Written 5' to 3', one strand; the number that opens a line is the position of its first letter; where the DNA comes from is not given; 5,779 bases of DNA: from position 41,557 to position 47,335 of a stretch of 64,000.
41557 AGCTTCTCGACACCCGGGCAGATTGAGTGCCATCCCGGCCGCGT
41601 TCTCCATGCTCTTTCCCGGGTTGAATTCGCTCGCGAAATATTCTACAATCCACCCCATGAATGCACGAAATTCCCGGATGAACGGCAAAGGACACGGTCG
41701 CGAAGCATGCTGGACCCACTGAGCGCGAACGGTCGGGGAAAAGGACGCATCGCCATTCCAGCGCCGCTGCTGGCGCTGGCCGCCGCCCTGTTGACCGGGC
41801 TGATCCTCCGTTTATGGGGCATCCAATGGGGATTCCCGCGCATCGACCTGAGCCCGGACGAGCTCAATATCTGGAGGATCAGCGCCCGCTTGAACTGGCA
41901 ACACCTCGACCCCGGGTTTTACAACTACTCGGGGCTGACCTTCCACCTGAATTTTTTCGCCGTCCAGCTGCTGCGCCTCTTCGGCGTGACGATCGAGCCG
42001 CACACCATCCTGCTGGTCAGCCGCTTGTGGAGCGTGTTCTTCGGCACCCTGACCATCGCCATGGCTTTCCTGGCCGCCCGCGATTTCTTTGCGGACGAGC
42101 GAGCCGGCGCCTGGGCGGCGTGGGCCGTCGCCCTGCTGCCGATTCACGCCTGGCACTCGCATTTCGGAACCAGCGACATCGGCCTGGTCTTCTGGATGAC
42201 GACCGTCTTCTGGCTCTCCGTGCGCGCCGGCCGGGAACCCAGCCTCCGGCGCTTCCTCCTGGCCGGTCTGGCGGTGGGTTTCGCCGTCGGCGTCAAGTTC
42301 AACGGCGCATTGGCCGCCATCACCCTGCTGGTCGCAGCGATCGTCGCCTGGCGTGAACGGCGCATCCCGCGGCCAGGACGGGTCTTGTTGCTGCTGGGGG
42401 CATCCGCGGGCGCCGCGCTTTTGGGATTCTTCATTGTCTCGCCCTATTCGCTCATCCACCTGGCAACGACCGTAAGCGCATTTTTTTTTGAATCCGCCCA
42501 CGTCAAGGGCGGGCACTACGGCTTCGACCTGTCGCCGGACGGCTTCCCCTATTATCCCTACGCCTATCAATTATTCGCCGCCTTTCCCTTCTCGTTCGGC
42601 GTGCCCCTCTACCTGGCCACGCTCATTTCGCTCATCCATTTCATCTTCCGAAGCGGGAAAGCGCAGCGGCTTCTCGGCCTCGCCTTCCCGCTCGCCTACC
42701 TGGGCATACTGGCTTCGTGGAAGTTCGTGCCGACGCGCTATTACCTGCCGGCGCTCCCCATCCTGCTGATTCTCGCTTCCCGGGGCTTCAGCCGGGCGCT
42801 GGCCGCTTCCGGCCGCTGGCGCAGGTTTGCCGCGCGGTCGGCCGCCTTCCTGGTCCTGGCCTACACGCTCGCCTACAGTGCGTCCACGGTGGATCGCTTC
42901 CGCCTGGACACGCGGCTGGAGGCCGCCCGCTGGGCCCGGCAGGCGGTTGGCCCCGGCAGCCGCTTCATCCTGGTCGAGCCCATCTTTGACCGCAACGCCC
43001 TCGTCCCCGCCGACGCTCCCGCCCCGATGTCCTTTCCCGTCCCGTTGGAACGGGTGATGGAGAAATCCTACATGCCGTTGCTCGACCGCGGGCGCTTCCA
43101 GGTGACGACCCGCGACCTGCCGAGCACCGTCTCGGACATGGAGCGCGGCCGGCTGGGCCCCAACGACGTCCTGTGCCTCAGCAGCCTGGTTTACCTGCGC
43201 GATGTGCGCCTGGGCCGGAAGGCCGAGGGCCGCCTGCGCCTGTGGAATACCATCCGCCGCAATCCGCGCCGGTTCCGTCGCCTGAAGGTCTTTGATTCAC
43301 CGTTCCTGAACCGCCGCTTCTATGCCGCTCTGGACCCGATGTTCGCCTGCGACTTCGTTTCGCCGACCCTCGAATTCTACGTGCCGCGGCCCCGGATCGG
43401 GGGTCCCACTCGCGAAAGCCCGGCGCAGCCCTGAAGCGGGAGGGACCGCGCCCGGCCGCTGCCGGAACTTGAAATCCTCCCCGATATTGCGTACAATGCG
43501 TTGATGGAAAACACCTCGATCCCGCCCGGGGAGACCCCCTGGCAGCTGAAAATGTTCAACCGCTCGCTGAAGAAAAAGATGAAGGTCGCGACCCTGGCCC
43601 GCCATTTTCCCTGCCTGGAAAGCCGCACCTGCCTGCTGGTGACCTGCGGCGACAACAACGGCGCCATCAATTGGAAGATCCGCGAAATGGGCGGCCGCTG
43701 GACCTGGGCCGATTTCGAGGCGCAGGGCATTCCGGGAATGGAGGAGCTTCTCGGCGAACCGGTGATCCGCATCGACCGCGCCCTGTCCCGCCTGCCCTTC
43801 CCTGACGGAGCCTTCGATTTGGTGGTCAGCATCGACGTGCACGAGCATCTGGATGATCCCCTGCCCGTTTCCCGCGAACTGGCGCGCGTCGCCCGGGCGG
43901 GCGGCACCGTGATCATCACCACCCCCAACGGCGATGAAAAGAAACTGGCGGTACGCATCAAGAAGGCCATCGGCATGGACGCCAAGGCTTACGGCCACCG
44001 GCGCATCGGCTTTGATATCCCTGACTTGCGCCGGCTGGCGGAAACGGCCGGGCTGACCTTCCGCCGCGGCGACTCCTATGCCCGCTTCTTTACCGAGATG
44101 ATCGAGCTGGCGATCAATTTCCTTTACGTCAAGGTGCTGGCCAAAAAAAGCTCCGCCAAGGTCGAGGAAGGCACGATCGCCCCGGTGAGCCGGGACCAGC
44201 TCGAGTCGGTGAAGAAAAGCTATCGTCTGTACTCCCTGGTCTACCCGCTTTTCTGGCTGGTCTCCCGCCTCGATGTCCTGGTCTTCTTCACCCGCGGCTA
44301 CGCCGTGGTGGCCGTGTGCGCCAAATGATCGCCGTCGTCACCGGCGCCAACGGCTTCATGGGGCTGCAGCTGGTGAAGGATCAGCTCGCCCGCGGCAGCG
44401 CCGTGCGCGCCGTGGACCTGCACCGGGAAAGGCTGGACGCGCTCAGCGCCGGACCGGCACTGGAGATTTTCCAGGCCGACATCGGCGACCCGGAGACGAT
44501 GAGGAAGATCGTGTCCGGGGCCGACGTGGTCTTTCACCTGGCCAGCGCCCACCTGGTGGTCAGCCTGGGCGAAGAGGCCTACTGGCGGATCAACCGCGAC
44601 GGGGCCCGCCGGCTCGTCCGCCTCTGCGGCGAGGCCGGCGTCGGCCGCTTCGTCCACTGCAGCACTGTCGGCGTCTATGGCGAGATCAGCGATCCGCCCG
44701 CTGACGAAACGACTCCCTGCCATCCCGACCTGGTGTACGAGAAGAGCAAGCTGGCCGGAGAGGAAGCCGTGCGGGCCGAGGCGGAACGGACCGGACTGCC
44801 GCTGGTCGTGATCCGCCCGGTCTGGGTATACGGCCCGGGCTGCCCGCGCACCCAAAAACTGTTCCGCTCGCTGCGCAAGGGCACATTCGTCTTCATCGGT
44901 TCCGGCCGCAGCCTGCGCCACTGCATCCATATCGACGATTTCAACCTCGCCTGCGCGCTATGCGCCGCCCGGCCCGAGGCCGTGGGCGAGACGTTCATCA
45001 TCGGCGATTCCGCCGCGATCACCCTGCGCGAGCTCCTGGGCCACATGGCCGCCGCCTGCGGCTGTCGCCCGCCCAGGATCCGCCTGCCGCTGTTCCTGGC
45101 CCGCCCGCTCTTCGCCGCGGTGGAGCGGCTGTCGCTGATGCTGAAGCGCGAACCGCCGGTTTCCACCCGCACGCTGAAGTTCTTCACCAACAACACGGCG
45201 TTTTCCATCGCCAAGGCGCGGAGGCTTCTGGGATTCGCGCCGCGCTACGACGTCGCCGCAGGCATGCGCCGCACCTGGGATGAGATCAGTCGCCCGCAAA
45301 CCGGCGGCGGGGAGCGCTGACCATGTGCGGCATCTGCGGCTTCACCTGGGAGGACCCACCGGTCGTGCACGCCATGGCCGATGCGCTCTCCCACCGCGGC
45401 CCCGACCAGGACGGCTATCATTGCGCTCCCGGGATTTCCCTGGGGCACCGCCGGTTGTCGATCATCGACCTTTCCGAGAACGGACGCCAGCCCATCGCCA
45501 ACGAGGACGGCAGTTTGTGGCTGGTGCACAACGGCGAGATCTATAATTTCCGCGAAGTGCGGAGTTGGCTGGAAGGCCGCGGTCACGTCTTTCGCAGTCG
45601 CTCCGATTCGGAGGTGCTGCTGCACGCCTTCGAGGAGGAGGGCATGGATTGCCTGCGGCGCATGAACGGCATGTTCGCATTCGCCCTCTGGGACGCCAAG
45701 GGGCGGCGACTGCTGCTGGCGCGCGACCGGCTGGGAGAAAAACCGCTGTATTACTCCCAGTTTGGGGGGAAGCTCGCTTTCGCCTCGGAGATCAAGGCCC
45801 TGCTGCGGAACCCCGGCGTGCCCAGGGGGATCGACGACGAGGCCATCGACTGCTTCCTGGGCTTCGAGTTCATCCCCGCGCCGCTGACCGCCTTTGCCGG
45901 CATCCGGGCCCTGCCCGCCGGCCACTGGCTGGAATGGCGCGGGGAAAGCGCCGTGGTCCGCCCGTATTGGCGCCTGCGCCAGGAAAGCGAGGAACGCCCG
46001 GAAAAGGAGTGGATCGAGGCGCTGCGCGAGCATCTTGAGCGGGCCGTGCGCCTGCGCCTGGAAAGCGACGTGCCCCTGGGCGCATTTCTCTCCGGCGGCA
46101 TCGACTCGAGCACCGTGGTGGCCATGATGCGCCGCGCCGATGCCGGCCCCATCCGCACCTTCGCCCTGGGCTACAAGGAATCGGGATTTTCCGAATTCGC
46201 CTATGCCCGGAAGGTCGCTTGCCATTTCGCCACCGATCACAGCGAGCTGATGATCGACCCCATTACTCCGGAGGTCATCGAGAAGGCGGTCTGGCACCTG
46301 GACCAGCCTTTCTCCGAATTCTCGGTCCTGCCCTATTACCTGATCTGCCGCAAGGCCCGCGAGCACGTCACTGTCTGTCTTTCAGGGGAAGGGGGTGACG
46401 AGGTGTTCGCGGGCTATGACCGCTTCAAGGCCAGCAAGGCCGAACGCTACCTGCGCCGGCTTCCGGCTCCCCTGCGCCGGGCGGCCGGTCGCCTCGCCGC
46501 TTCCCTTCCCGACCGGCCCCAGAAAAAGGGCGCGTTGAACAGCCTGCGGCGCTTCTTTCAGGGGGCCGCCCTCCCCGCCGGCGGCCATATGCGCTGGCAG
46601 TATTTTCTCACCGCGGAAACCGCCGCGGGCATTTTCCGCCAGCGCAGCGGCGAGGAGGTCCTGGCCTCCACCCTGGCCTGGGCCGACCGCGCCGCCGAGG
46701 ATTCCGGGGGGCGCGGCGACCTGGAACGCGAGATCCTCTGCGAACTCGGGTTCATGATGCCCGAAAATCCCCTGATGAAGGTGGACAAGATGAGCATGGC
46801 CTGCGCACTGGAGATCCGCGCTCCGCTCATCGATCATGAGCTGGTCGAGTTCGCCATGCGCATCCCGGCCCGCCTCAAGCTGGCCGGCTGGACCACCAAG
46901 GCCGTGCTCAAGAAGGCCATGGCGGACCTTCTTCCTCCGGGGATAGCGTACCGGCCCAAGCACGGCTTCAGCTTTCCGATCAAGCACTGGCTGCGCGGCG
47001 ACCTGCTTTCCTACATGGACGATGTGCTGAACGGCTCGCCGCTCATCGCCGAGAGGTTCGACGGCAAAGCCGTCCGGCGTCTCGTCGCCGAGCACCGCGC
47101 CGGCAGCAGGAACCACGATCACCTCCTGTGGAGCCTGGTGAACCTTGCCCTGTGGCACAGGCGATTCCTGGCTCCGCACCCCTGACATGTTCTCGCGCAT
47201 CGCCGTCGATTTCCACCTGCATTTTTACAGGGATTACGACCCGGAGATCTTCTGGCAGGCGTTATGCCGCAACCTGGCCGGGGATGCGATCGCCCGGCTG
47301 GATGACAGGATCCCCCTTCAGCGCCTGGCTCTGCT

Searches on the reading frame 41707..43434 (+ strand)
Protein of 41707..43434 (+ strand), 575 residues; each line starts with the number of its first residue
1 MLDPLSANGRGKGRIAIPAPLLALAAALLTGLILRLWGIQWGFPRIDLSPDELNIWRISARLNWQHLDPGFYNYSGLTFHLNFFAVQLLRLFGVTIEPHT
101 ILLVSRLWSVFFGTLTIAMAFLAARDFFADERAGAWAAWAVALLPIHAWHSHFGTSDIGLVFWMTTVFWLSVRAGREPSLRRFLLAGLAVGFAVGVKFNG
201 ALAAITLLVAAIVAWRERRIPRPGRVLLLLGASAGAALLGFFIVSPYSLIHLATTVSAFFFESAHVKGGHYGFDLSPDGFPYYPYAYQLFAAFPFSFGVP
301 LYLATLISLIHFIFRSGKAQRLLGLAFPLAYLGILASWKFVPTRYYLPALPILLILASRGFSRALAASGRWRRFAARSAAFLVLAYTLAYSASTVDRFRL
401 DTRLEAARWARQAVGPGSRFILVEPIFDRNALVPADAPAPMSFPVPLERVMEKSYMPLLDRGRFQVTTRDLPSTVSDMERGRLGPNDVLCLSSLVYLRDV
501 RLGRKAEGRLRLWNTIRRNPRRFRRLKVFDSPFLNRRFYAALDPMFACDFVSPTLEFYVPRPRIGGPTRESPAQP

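Call 29: search_protein_families(library=pfam, proteins=[window:41707-43434:+], max_evalue=0.001)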
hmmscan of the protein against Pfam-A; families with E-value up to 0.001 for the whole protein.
window:41707-43434:+ (575 aa): 2 families
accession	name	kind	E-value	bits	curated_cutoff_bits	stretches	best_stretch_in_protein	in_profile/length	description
PF13231.12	PMT_2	-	2.1e-09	38.2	26.1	1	104-230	23-148/160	Dolichyl-phosphate-mannose-protein mannosyltransferase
PF02366.24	PMT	-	2.2e-07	31.2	22.7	1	105-218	85-204/245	Dolichyl-phosphate-mannose-protein mannosyltransferase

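Call 74: search_protein_families(library=ncbifam, proteins=[window:41707-43434:+], max_evalue=0.01)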
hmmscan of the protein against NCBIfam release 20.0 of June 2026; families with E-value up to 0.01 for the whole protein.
window:41707-43434:+ (575 aa): 2 families
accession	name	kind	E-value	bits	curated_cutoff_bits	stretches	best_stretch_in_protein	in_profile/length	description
NF007089.0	PRK09543.1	equivalog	0.0031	17.1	284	1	185-252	43-109/261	zinc ABC transporter permease subunit ZnuB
TIGR04154.1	archaeo_STT3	subfamily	0.0051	15.2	450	1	98-173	91-168/831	oligosaccharyl transferase, archaeosortase A system-associated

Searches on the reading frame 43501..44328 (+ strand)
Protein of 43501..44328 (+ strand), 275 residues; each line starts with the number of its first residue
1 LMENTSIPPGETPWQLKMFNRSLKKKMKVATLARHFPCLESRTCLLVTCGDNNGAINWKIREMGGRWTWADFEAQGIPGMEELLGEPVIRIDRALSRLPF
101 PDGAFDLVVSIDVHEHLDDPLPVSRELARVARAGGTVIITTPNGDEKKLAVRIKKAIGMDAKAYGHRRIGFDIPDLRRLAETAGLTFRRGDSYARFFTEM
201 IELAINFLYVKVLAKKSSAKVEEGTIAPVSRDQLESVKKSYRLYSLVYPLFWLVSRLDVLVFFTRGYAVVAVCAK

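Call 29: search_protein_families(library=pfam, proteins=[window:43501-44328:+], max_evalue=0.001)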
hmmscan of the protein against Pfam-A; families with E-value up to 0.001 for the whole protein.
window:43501-44328:+ (275 aa): 5 families
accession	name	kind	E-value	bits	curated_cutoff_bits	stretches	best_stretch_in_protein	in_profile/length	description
PF08241.18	Methyltransf_11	-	4.5e-11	43.7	21.2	1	62-139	16-95/95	Methyltransferase domain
PF13489.12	Methyltransf_23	-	9.5e-09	35.6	27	1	99-186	76-160/164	Methyltransferase domain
PF13649.12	Methyltransf_25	-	2.2e-05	25.5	27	1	58-135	13-97/97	Methyltransferase domain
PF13847.12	Methyltransf_31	-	0.00012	22.2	27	1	96-146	65-116/145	Methyltransferase domain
PF08242.18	Methyltransf_12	-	0.00028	22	30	1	98-136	61-97/98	Methyltransferase domain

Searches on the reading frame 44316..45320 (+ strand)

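Call 20: search_protein_families(library=pfam, proteins=[window:44316-45320:+], max_evalue=0.01)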
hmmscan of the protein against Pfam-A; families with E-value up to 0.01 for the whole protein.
window:44316-45320:+ (334 aa): 9 families
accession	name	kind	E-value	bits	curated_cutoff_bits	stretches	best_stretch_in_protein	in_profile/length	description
PF01370.27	Epimerase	-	1.1e-36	126.9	20.9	1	7-230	2-240/240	NAD dependent epimerase/dehydratase family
PF01073.25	3Beta_HSD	-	2.5e-26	92.8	22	1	7-254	1-274/280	3-beta hydroxysteroid dehydrogenase/isomerase family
PF16363.11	GDP_Man_Dehyd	-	2.6e-24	86.8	27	1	8-318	2-330/332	GDP-mannose 4,6 dehydratase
PF13460.12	NAD_binding_10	-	3.5e-19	69.8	27.2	1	10-172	1-147/184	NAD(P)H-binding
PF04321.23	RmlD_sub_bind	-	8.1e-18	64.9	27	1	7-174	4-154/287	RmlD substrate binding domain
PF07993.18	NAD_binding_4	-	3.6e-16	59.5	20.1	1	58-178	78-212/258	Male sterility protein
PF05368.20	NmrA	-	6.6e-07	29.7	27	1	7-117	6-107/298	NmrA-like family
PF02719.21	Polysacc_synt_2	-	0.00043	20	20.2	1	7-117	2-128/293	Polysaccharide biosynthesis protein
PF00106.31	adh_short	-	0.0021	18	26.6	1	5-69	2-71/195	short chain dehydrogenase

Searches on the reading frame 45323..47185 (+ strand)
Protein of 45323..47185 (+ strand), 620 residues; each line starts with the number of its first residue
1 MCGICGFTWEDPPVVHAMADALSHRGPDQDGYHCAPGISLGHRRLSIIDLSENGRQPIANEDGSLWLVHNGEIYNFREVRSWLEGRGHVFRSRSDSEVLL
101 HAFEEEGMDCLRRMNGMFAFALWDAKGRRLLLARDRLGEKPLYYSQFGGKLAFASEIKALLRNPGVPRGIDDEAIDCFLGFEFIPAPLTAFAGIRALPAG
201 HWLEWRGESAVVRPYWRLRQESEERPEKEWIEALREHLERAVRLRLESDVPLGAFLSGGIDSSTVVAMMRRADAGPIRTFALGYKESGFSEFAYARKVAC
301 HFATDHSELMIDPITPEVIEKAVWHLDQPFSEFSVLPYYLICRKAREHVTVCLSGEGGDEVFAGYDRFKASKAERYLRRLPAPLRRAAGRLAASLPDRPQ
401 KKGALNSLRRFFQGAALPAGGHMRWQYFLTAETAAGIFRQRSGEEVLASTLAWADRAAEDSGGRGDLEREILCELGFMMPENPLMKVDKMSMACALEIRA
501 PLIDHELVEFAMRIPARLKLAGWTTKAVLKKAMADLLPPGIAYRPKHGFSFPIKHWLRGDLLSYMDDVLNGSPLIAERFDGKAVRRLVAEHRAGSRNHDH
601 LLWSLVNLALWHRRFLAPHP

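Call 20: search_protein_families(library=pfam, proteins=[window:45323-47185:+], max_evalue=0.01)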
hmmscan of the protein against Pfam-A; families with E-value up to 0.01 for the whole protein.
window:45323-47185:+ (620 aa): 4 families
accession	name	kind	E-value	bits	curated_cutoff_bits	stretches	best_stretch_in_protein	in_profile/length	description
PF00733.27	Asn_synthase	-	6.9e-99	332.3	21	1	234-613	2-354/354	Asparagine synthase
PF13537.11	GATase_7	-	1.4e-46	157.9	25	1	42-161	1-122/123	Glutamine amidotransferase domain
PF13522.11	GATase_6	-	5.4e-45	153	27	1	27-156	1-130/130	Glutamine amidotransferase domain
PF12481.13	DUF3700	-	0.0041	17.1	27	1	110-157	125-173/228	Aluminium induced protein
